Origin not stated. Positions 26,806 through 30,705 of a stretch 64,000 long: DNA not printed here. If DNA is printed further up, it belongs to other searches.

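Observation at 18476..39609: Two-gene operon encoding 2,286-aa and 4,746-aa surface proteins built from dozens of diverged FN3-like modules (21 kb, one third of the window)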

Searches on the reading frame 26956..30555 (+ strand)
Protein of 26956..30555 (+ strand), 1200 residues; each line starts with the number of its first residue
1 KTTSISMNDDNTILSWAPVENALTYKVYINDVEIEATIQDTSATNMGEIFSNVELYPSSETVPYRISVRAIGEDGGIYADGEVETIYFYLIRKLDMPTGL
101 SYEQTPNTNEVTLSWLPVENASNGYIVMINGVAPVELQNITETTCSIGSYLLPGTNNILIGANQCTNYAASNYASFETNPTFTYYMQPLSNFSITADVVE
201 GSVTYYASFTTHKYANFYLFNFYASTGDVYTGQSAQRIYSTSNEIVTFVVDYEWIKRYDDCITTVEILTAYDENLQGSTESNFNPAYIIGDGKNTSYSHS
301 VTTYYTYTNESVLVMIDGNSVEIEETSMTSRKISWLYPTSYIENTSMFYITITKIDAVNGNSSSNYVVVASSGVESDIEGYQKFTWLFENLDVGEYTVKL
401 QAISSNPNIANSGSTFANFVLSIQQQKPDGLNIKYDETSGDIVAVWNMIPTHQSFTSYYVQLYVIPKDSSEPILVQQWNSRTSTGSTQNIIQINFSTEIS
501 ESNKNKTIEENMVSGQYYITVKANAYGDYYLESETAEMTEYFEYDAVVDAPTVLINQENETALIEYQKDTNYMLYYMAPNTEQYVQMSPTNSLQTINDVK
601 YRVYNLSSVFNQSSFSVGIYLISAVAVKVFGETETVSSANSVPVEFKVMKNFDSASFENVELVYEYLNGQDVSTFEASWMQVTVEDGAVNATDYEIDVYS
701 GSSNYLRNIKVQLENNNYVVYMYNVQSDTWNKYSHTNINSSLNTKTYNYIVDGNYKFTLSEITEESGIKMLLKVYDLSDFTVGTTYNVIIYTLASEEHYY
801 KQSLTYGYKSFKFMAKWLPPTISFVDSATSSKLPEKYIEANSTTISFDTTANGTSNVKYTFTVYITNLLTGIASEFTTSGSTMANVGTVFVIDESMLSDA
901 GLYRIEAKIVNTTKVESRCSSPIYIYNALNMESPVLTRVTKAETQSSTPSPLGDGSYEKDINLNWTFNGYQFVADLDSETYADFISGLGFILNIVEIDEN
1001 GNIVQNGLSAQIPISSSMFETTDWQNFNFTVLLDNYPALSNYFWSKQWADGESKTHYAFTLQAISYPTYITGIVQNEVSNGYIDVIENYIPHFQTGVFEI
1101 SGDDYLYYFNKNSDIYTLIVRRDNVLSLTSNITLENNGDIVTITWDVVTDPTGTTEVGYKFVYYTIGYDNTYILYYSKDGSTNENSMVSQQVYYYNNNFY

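Call 63: predict_structure(protein=window:26956-30555:+)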
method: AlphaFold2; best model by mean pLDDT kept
length: 1200 residues; sequences in the alignment: 1
mean_pLDDT: 31.5   pTM: 0.26
mean pLDDT of the five models: 31.5, 23.4, 21.7, 21.4, 21.1
residues with pLDDT >= 90: 0; 70-90: 0; 50-70: 0; < 50: 1200
segments of 3 or more residues with pLDDT < 50: 1-1200
pLDDT, mean of each block of 10 residues (from residue 1): 27 31 38 39 41 39 36 37 32 29 37 36 28 26 33 33 30 31 38 41 39 34 27 32 35 34 32 32 32 31 32 32 29 30 28 31 29 34 38 34 31 37 37 36 31 29 30 29 30 27 31 25 22 22 23 27 26 28 25 33 33 31 35 33 36 38 33 32 38 41 38 36 32 30 33 27 30 31 31 29 34 32 25 27 29 31 27 23 23 25 22 26 21 23 27 32 32 35 32 30 28 28 27 27 25 25 25 28 33 34 35 34 33 40 42 42 39 39 33 32
secondary structure, 60 per line:
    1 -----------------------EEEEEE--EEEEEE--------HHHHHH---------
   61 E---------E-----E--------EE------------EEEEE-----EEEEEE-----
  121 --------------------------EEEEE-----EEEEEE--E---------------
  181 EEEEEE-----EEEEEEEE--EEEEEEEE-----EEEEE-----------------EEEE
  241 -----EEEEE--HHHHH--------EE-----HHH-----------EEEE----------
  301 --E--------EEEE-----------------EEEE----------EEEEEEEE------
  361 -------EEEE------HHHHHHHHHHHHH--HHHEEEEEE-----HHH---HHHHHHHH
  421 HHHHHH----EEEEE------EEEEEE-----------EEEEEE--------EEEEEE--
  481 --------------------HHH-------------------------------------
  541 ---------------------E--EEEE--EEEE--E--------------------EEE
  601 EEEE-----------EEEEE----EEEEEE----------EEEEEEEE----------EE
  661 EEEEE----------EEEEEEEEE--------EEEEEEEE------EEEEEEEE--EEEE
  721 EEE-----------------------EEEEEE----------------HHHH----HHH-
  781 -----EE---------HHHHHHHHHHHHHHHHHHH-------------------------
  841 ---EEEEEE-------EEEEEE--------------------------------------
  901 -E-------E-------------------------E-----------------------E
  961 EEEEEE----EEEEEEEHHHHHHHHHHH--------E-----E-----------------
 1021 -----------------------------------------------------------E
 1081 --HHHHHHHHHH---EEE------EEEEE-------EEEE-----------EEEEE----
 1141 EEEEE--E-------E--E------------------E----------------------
elements in order (helices of 4 or more, strands of 3 or more residues): E24-29 E32-37 H46-51 E100-104 E110-115 E147-151 E157-162 E181-186 E192-199 E202-209 E215-219 E237-240 E246-250 H253-257 E287-290 E312-315 E333-336 E347-354 E368-371 H378-390 E396-401 H413-426 E431-435 E442-447 E459-464 E473-478 E565-568 E571-574 E598-604 E616-620 E625-630 E641-648 E659-665 E676-684 E693-700 E707-714 E717-723 E747-752 H769-772 H797-815 E844-849 E857-862 E960-966 E971-977 H978-988 H1083-1092 E1096-1098 E1105-1109 E1117-1120 E1132-1136 E1141-1145
